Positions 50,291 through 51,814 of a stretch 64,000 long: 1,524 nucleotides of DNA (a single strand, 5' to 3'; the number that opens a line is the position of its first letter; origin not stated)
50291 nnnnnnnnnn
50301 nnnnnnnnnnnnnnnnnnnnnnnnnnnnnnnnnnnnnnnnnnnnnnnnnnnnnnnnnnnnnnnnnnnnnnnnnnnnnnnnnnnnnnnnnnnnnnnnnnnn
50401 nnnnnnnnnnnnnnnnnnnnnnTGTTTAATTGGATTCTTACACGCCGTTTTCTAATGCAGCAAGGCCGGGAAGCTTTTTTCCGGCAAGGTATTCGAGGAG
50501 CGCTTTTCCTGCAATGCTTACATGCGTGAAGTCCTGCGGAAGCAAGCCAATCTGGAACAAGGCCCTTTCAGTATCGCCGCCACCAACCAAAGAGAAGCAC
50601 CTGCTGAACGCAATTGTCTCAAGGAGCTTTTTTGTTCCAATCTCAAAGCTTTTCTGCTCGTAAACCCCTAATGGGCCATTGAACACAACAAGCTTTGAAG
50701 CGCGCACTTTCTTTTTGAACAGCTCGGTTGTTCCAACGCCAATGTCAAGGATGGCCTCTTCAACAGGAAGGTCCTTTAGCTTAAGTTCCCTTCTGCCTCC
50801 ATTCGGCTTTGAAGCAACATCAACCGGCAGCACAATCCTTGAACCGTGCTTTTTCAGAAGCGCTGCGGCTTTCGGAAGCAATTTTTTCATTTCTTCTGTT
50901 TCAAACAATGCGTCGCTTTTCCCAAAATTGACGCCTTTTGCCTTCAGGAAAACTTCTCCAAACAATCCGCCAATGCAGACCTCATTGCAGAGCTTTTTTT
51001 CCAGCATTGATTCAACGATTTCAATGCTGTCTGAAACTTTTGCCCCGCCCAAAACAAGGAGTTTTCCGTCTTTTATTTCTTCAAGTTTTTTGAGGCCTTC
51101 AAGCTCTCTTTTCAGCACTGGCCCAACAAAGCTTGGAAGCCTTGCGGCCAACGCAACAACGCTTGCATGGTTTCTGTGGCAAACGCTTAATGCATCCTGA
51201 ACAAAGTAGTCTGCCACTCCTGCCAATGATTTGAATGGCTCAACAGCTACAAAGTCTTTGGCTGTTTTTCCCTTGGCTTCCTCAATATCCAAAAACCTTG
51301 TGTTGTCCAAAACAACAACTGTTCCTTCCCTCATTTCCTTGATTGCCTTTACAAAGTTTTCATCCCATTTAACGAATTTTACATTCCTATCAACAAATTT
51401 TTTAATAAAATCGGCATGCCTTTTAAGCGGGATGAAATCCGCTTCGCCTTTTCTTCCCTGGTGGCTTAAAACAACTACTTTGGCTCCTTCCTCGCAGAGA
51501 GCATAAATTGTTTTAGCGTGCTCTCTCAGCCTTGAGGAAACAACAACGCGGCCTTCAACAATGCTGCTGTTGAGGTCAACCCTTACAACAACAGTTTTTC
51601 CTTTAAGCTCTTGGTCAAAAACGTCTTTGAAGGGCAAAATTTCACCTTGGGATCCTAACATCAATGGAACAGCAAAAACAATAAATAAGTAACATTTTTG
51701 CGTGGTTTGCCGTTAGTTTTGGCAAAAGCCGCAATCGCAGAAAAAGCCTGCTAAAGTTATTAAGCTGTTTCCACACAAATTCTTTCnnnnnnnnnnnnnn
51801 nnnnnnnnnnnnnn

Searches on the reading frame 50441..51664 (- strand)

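Call 80: search_protein_families(library=pfam, proteins=[window:50441-51664:-], max_evalue=0.001)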
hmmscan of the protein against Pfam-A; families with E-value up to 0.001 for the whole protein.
window:50441-51664:- (408 aa): 1 family
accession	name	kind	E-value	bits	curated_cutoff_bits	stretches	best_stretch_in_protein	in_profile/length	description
PF00162.24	PGK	-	6.7e-98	328.6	27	1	17-396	3-379/379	Phosphoglycerate kinase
